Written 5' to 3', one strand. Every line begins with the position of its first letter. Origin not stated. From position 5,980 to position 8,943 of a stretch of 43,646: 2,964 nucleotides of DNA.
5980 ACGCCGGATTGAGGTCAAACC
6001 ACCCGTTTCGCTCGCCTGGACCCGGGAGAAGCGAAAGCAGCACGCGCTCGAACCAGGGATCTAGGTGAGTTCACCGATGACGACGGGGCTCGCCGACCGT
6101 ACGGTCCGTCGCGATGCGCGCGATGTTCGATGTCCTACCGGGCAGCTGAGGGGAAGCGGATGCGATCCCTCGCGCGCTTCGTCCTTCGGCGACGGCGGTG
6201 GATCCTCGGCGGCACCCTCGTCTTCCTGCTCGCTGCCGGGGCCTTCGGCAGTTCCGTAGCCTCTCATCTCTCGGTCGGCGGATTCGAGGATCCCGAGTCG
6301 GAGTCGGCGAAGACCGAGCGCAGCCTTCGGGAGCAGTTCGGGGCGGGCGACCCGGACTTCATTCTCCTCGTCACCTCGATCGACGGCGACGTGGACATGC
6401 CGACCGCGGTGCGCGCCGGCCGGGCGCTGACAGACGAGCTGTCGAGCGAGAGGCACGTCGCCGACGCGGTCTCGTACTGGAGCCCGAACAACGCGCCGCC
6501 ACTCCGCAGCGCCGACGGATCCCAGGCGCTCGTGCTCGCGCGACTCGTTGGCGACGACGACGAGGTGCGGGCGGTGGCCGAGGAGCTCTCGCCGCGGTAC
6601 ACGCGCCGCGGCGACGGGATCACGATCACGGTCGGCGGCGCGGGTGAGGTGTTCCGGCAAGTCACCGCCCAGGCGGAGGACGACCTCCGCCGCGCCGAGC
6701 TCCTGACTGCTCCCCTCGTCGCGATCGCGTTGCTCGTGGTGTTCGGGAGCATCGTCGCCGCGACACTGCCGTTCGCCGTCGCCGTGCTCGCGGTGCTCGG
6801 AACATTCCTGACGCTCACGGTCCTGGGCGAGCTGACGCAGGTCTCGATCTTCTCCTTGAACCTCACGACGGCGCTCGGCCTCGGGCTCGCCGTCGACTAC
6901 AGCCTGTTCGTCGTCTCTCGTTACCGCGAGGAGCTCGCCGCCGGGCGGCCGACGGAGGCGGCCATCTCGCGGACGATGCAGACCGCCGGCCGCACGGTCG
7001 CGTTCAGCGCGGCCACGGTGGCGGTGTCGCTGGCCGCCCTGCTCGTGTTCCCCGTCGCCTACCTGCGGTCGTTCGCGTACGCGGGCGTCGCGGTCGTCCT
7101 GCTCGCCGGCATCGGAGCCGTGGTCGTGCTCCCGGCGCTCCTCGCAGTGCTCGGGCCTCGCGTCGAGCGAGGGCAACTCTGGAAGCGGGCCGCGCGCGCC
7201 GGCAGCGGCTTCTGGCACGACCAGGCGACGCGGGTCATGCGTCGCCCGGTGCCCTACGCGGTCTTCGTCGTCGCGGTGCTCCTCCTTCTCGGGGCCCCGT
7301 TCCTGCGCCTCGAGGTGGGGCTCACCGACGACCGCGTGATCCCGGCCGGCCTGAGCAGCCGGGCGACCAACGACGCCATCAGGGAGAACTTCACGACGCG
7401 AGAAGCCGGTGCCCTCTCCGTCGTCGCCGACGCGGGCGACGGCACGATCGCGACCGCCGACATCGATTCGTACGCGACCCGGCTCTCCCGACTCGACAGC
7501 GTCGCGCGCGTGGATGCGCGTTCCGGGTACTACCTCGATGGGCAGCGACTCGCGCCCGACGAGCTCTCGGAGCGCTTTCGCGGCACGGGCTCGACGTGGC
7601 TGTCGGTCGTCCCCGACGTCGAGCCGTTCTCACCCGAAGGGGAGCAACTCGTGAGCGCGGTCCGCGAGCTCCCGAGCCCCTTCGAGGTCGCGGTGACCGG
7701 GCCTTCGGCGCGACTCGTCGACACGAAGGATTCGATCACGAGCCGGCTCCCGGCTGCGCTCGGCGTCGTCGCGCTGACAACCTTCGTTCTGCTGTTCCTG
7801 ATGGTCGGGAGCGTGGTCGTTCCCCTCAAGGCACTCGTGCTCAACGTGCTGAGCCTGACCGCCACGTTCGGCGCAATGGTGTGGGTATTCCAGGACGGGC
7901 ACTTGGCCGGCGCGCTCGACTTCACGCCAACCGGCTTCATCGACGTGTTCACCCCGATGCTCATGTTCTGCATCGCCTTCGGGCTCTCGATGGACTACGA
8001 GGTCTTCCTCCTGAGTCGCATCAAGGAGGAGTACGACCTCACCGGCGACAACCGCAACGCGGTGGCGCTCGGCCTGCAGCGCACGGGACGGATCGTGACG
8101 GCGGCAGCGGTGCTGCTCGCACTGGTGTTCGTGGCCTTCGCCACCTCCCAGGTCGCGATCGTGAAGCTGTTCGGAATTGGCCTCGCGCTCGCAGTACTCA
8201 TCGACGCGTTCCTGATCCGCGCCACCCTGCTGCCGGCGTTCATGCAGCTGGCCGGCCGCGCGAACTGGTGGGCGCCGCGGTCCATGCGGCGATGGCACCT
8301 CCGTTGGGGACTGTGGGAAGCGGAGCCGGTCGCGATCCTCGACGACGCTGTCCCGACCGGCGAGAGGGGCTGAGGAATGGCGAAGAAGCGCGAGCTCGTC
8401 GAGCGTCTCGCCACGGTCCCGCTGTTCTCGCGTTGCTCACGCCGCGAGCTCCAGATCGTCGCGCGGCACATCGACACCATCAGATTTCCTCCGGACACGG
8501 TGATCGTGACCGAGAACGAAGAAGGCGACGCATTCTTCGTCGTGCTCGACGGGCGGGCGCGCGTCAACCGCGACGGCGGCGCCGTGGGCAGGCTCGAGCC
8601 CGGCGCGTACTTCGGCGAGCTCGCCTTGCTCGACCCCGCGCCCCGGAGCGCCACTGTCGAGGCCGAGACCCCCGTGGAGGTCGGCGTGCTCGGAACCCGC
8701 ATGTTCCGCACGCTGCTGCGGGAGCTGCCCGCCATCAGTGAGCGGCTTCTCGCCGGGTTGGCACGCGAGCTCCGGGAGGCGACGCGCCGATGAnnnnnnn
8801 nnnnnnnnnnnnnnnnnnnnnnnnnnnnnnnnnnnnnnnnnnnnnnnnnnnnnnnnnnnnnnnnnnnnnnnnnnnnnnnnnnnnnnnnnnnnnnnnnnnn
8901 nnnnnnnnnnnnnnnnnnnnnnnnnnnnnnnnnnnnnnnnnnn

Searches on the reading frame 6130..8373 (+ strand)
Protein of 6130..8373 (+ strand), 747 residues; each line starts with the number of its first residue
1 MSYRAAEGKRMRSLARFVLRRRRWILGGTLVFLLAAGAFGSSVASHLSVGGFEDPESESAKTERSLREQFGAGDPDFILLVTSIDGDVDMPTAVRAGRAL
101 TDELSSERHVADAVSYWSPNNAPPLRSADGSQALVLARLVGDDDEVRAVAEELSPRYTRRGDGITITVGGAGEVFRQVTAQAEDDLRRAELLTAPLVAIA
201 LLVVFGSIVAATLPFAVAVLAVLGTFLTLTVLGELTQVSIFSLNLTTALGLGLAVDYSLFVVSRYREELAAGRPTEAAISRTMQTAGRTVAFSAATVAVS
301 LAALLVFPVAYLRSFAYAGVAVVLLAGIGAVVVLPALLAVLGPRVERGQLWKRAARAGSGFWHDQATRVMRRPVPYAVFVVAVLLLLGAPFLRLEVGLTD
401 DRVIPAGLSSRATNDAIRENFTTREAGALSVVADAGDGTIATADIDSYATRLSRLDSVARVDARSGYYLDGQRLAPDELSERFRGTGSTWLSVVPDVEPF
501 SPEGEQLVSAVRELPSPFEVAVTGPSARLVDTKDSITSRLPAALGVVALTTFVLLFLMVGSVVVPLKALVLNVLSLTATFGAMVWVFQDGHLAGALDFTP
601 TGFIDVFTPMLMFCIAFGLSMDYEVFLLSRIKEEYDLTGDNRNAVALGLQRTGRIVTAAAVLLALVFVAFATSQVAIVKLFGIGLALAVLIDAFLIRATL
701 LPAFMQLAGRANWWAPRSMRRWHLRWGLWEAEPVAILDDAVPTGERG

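Call 6: search_protein_families(library=pfam, proteins=[window:6130-8373:+], max_evalue=0.01)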
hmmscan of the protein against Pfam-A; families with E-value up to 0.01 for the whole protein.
window:6130-8373:+ (747 aa): 2 families
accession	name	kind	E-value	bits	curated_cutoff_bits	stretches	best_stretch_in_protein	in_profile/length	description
PF03176.21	MMPL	-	9.8e-83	278.3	20.5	2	54-375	4-332/333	MMPL family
PF12349.14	Sterol-sensing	-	0.0098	16.2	22.3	1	621-710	51-138/153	Sterol-sensing domain of SREBP cleavage-activation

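Call 13: search_protein_families(library=padloc, proteins=[window:6130-8373:+], max_evalue=0.01)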
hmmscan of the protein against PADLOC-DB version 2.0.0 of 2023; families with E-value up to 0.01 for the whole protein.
window:6130-8373:+ (747 aa): 0 families

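Call 29: search_protein_families(library=ncbifam, proteins=[window:6130-8373:+], max_evalue=0.01)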
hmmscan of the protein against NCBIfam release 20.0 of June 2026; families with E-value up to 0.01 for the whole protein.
window:6130-8373:+ (747 aa): 13 families
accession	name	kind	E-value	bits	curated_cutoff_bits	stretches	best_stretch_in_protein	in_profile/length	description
NF052608.1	TrhMmycExpMmpL3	equivalog_domain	1.8e-119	400.6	1400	2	354-731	382-754/992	trehalose monomycolate exporter MmpL3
TIGR00833.1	actII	subfamily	1e-64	219.3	874.7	2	73-461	56-452/910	MMPL family RND transporter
TIGR00921.1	2A067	subfamily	5.9e-39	133.7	351.9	2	161-339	558-732/733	hydrophobe/amphiphile efflux-3 (HAE3) family transporter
TIGR03480.1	HpnN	hypoth_equivalog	1.7e-20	72.6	751.85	2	146-389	231-469/862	hopanoid biosynthesis associated RND transporter like protein HpnN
NF045600.2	BstA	equivalog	1.2e-10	40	1400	1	144-385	244-478/903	sterol transporter cytoplasmic membrane protein BstA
NF009583.0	PRK13024.1-3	subfamily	5.8e-08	31.2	721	1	194-431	284-525/755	protein translocase subunit SecDF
NF052374.1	HopndTporHpnN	equivalog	3.2e-06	25.5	1100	1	193-350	278-435/858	hopanoid transporter HpnN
NF009584.0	PRK13024.1-4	equivalog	4.8e-06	25.2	1171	1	178-340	250-411/759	protein translocase subunit SecDF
TIGR01129.1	secD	equivalog_domain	2.8e-05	23.4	244.4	1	193-334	252-393/397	protein translocase subunit SecD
NF009581.0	PRK13024.1-1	equivalog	0.00051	18.3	1058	1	190-341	259-410/752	protein translocase subunit SecDF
NF009585.0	PRK13024.1-5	equivalog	0.00056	18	1037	1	196-331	502-637/993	protein translocase subunit SecDF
TIGR00916.1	2A0604s01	subfamily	0.0017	18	148.6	1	194-319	93-219/231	SecD/SecF family protein translocase subunit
NF011315.0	PRK14726.1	equivalog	0.0024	16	1249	1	193-333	381-511/855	protein translocase subunit SecDF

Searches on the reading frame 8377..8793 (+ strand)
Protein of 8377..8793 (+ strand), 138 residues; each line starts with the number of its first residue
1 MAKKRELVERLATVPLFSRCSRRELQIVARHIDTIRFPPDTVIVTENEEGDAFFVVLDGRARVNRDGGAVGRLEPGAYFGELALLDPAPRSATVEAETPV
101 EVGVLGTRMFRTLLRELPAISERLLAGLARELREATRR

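Call 6: search_protein_families(library=pfam, proteins=[window:8377-8793:+], max_evalue=0.01)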
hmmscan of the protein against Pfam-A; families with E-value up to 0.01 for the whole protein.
window:8377-8793:+ (138 aa): 2 families
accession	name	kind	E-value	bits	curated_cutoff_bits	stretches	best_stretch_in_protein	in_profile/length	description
PF00027.35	cNMP_binding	-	5.3e-20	71.6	27.5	1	35-115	2-87/89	Cyclic nucleotide-binding domain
PF07883.17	Cupin_2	-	0.0016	18.6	27.2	1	35-79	3-46/70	Cupin domain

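Call 13: search_protein_families(library=padloc, proteins=[window:8377-8793:+], max_evalue=0.01)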
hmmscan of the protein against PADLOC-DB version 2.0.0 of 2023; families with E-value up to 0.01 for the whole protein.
window:8377-8793:+ (138 aa): 5 families
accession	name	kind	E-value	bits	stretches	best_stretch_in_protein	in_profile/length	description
PDLC02371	PycTIR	-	4.2e-14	50.6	1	28-135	33-141/288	-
PDLC00731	Effector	-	6.5e-14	49.6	1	27-134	35-143/306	TIR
PDLC00732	Effector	-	5.8e-09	33.3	1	29-134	33-139/301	TIR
PDLC00734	PycC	-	4.1e-08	30.7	1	25-120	26-126/374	Pycsar cyclase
PDLC00530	JetD1|JetD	-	0.0015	15.9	1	21-79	229-287/391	DUF2220; DUF3322; DUF2399 domain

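Call 29: search_protein_families(library=ncbifam, proteins=[window:8377-8793:+], max_evalue=0.01)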
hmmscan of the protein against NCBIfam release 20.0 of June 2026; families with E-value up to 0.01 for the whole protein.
window:8377-8793:+ (138 aa): 7 families
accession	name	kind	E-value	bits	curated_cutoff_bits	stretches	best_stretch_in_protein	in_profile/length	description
NF058543.1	ActPatMycb56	equivalog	1.5e-13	50.3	460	1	16-126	3-116/317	acetyltransferase Pat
NF008732.0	PRK11753.1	equivalog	1.8e-09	37.4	266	1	23-138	14-135/214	cAMP-activated global transcriptional regulator CRP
TIGR03896.1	cyc_nuc_ocin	subfamily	7.2e-09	35.4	161.05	1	25-134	154-268/317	bacteriocin-type transport-associated protein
NF006901.0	PRK09392.1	equivalog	6.1e-08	32.3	211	1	8-137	6-139/236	transcriptional activator FtrB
NF041163.2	encap_f2b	equivalog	5e-07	29.2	400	1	7-127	69-196/450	family 2B encapsulin nanocompartment shell protein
NF010499.0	PRK13918.1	equivalog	0.00068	19.2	274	1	30-131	10-112/205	CRP/FNR family transcriptional regulator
NF050815.1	TransActFtrBCaul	equivalog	0.0083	15.4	300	1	1-72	1-70/251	transcriptional activator FtrB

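Call 74: search_solved_structures(query=window:8377-8790:+, max_evalue=0.001, show_alignments=2)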
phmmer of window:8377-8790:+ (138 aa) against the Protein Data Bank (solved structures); distinct sequences matched with E-value up to 0.001: 145 (the best 60 are shown).
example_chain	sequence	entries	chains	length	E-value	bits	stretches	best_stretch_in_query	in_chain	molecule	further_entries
5ezr_A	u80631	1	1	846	1.9e-30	108.5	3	14-123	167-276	cGMP-dependent protein kinase, putative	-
4rz7_A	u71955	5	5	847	1.9e-30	108.5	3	14-123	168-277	cGMP-dependent protein kinase, putative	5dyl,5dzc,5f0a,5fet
9p74_A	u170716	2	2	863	2.1e-30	108.4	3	14-123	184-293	cGMP-dependent protein kinase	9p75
5dyk_A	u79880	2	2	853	1.5e-27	99.2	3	16-121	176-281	CGMP-dependent protein kinase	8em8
9ya0_MA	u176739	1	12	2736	1.5e-26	95.9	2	11-114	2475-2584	PCR12, TGME49_219070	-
1ne4_A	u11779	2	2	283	3.8e-23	84.9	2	3-114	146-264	cAMP-dependent protein kinase type I-alpha regulatory chain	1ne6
1rgs_A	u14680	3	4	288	4.1e-23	84.8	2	3-114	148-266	CAMP DEPENDENT PROTEIN KINASE | cAMP-dependent protein kinase type I-alpha regulatory chain | cAMP-dependent protein kinase type I-alpha regulatory subunit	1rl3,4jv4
5jr7_B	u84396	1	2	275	5e-23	84.6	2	3-112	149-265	cAMP-dependent protein kinase type I-alpha regulatory subunit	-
3of1_A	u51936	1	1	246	6.6e-23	84.2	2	9-115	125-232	cAMP-dependent protein kinase regulatory subunit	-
4x6r_B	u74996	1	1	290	1.1e-22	83.5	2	3-114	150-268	cAMP-dependent protein kinase type I-alpha regulatory subunit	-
2qcs_B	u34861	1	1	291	1.1e-22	83.4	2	3-114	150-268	cAMP-dependent protein kinase type I-alpha regulatory subunit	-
4mx3_A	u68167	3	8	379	1.1e-22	83.4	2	3-114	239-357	cAMP-dependent protein kinase type I-alpha regulatory subunit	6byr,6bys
6no7_B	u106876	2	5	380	1.1e-22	83.4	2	3-114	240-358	cAMP-dependent protein kinase type I-alpha regulatory subunit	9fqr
9edc_B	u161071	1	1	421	1.6e-22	82.9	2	3-114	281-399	cAMP-dependent protein kinase type I-alpha regulatory subunit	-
7lz4_A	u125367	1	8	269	2.2e-22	82.5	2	3-114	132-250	cAMP-dependent protein kinase type I-alpha regulatory subunit, N-terminally processed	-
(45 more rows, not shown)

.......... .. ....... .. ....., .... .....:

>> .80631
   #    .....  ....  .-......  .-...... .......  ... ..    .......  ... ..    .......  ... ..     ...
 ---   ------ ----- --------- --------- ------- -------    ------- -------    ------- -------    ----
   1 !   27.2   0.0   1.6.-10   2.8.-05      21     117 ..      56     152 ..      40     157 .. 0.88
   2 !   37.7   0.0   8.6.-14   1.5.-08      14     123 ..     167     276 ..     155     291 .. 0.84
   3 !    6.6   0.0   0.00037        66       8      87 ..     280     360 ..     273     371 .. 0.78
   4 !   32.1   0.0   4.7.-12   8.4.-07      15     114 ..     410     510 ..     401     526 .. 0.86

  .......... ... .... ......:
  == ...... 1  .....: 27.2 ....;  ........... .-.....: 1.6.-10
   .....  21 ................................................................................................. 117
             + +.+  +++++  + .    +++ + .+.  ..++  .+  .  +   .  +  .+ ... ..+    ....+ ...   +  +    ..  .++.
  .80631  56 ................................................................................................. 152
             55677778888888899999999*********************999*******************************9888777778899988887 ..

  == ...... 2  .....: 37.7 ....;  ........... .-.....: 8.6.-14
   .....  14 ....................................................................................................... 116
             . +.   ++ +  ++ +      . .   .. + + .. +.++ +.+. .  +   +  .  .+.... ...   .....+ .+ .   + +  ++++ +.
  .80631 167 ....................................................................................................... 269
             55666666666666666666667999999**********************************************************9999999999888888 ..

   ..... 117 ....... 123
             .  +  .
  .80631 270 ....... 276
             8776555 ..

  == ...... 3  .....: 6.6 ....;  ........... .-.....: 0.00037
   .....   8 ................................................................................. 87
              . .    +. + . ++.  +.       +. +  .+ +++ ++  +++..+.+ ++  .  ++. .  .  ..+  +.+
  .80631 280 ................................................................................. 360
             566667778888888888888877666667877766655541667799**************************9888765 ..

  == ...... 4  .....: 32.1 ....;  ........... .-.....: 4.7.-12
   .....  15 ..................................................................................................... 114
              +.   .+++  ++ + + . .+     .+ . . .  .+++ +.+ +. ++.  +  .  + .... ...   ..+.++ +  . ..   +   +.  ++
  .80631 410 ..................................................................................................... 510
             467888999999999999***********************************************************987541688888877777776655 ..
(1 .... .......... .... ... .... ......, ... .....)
